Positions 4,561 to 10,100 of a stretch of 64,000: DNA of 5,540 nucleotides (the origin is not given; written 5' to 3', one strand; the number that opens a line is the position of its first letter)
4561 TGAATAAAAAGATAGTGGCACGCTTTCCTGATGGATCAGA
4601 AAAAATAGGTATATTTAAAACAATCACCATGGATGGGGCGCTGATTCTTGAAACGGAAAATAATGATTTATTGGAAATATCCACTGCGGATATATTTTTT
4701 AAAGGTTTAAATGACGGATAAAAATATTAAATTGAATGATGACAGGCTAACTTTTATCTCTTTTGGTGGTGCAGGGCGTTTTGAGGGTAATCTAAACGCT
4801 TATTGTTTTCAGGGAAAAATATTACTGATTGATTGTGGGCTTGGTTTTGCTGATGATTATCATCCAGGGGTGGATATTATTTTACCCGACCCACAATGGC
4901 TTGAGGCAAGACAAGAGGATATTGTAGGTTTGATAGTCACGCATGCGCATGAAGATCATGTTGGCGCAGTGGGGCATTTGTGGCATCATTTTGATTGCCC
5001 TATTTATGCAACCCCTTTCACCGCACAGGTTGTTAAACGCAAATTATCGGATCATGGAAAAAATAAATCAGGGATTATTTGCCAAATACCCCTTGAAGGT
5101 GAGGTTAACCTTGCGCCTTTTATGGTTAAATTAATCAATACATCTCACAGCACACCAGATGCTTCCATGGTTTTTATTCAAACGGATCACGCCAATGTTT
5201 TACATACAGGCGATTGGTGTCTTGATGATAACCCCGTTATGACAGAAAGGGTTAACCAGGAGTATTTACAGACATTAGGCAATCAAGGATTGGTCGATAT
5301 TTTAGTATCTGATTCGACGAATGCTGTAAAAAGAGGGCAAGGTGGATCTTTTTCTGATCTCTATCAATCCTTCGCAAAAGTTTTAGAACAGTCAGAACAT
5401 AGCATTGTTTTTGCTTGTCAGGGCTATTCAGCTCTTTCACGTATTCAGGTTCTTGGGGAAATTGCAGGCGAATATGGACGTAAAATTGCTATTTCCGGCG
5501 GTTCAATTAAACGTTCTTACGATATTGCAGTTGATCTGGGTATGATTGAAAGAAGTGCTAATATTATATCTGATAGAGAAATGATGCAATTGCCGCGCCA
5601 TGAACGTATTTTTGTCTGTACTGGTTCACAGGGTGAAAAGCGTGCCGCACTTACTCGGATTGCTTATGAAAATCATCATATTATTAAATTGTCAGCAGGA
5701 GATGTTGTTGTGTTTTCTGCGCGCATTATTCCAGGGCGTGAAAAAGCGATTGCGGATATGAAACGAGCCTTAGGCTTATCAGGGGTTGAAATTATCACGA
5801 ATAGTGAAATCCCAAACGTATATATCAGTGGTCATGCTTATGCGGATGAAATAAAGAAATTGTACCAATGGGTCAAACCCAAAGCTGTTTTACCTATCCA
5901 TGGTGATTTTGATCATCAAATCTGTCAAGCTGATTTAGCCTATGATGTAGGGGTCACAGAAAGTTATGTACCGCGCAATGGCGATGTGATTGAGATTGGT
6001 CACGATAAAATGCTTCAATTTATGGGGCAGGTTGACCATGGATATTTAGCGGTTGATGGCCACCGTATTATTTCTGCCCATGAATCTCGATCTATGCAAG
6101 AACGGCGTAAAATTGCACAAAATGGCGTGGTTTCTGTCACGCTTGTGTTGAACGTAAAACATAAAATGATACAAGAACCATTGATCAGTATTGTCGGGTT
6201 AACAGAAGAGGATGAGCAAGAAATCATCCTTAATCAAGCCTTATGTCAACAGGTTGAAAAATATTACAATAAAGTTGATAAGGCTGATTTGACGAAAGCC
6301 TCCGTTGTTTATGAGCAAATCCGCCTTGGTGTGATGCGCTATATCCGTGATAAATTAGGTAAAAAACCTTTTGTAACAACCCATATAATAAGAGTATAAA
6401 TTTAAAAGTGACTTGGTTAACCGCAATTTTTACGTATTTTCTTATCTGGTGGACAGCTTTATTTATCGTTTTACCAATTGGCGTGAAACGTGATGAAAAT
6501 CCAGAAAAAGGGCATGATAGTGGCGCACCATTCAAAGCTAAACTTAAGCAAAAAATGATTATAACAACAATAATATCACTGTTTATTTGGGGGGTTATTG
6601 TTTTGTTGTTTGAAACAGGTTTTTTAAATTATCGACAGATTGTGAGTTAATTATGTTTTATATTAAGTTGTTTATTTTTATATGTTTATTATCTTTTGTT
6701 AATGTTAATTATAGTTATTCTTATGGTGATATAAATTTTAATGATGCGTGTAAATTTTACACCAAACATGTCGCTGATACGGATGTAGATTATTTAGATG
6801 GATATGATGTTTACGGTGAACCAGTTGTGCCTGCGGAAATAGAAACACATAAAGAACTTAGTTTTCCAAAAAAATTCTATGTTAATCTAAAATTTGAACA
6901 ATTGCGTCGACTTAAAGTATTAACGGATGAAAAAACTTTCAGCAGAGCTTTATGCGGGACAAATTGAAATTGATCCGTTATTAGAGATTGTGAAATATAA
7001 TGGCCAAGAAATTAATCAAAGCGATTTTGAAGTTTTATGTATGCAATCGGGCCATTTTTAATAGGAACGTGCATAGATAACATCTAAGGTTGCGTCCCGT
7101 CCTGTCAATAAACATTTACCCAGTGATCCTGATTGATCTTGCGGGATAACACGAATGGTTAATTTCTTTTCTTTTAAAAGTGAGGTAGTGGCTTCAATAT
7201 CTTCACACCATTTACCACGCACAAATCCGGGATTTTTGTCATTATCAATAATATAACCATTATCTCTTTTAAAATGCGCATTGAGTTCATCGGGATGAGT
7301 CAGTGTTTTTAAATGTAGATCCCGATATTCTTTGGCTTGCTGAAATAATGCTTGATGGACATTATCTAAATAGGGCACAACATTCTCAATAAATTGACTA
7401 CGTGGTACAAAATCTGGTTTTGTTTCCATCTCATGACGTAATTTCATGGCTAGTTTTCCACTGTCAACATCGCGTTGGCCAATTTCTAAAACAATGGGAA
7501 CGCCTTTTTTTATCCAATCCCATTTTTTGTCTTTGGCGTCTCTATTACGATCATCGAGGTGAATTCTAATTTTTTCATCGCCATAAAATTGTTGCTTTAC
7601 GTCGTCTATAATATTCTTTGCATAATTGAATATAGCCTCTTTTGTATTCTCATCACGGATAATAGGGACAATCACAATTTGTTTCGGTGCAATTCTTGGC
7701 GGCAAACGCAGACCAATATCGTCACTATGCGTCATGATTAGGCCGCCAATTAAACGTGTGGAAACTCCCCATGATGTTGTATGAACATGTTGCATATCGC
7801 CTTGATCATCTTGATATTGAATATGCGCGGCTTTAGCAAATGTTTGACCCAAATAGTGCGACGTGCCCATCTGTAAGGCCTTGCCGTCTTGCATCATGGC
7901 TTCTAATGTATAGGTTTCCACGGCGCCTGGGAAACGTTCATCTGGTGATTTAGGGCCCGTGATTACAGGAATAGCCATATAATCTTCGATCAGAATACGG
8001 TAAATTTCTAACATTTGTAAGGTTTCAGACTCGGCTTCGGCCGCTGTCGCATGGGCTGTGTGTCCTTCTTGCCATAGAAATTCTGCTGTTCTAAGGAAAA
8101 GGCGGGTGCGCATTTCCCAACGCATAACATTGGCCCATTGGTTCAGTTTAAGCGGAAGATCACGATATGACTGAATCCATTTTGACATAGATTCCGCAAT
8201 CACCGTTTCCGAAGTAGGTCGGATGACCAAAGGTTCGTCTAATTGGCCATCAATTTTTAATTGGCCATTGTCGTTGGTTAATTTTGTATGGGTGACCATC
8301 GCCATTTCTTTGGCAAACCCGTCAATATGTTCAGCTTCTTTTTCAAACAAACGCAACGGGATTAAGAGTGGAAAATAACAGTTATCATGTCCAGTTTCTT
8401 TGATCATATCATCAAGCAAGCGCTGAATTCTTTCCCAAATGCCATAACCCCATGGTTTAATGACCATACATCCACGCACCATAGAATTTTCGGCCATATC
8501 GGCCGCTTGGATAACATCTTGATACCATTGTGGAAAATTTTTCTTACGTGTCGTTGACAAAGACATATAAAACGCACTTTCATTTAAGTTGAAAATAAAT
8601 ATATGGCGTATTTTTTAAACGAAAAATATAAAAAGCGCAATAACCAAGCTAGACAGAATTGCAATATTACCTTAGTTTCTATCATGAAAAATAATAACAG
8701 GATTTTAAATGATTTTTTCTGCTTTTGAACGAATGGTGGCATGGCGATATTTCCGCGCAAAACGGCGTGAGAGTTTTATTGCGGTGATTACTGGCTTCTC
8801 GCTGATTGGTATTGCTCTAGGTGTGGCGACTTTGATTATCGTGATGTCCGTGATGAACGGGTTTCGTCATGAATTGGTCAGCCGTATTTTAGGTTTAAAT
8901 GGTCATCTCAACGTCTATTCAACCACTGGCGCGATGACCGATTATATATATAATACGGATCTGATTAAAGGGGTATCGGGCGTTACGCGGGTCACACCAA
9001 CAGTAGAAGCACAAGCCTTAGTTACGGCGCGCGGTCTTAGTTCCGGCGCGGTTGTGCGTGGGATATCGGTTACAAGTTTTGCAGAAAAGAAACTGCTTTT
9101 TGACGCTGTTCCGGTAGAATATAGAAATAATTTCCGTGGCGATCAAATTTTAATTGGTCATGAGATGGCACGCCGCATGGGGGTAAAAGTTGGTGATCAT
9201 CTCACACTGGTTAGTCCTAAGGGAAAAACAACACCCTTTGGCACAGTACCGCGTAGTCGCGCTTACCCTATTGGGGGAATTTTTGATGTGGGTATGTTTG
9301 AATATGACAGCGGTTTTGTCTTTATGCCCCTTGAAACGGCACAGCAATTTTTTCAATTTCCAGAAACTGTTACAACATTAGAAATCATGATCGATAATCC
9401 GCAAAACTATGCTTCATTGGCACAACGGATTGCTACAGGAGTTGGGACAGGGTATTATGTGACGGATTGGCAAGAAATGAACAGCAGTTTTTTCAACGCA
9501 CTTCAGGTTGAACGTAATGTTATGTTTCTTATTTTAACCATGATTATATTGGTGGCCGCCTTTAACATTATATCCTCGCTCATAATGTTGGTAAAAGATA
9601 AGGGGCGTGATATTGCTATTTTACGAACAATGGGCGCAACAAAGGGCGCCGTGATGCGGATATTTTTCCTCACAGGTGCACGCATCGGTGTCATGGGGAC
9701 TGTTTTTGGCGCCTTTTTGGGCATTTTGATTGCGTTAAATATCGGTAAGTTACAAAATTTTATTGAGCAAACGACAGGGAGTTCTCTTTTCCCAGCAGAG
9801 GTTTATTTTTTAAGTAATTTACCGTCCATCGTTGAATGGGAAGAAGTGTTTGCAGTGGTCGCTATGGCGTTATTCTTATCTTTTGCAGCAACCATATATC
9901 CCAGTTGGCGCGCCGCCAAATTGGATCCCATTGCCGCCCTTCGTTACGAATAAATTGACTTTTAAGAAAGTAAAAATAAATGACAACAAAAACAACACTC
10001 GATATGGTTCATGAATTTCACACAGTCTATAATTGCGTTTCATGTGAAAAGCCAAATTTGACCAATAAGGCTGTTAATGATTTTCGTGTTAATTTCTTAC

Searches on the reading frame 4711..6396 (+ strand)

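Call 39: search_protein_families(library=pfam, proteins=[window:4711-6396:+], max_evalue=1e-10)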
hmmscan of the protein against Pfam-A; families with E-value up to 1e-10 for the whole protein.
window:4711-6396:+ (562 aa): 3 families
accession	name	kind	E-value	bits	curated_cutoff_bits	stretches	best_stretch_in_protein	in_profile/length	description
PF22505.1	RNase_J_b_CASP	-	4.3e-30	104.5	27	1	233-350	5-122/126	Ribonuclease J, beta-CASP domain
PF17770.6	RNase_J_C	-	6.5e-14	53.2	23.8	1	462-562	2-102/102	Ribonuclease J C-terminal domain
PF00753.33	Lactamase_B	-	8.8e-14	52.3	22.7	1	34-168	14-149/196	Metallo-beta-lactamase superfamily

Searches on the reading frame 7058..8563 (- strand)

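Call 32: search_protein_families(library=ncbifam, proteins=[window:7058-8563:-], max_evalue=0.00001)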
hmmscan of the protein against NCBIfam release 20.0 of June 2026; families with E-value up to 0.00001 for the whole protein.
window:7058-8563:- (501 aa): 6 families
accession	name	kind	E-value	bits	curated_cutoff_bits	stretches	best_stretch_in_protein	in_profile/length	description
TIGR00408.1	proS_fam_I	equivalog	6.6e-147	490.2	437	1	5-501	3-475/475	proline--tRNA ligase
NF008979.1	PRK12325.1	exception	1e-26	93.8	550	2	221-381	271-424/437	proline--tRNA ligase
TIGR00409.1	proS_fam_II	equivalog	2.2e-26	92.9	306.7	2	225-381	404-553/568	proline--tRNA ligase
NF006625.0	PRK09194.1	equivalog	7.1e-26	91.2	558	2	225-382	398-547/559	proline--tRNA ligase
TIGR00418.1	thrS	equivalog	2.1e-14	53.4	383.65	1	248-395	428-561/565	threonine--tRNA ligase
NF003068.0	PRK03991.1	equivalog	3e-08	32.5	484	1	244-380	443-575/613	threonine--tRNA ligase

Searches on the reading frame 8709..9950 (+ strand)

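Call 32: search_protein_families(library=ncbifam, proteins=[window:8709-9950:+], max_evalue=0.00001)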
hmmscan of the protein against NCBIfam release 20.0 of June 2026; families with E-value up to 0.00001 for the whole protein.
window:8709-9950:+ (414 aa): 7 families
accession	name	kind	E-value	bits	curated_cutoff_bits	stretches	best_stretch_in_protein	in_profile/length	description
TIGR02212.1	lolCE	equivalog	1.3e-144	482.2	362.45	1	6-414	2-411/411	lipoprotein-releasing ABC transporter permease subunit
NF008357.0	PRK11146.1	exception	9.2e-86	288.2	439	1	8-411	7-411/414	lipoprotein-releasing ABC transporter permease subunit LolE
TIGR02213.1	lolE_release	exception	2e-82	277.3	540.35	1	9-411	5-408/411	lipoprotein-releasing ABC transporter permease subunit LolE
NF008076.0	PRK10814.1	exception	5.6e-68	229.8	473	1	9-414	8-399/399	lipoprotein-releasing ABC transporter permease subunit LolC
NF038347.1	FtsX_Gpos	exception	3.7e-09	36.4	225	1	225-337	125-236/296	permease-like cell division protein FtsX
TIGR03434.1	ADOP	subfamily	9.7e-09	33.9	622.3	1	203-414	614-803/803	ADOP family duplicated permease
NF038346.1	FtsX_actino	exception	1.5e-07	31.1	250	1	222-397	133-296/308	permease-like cell division protein FtsX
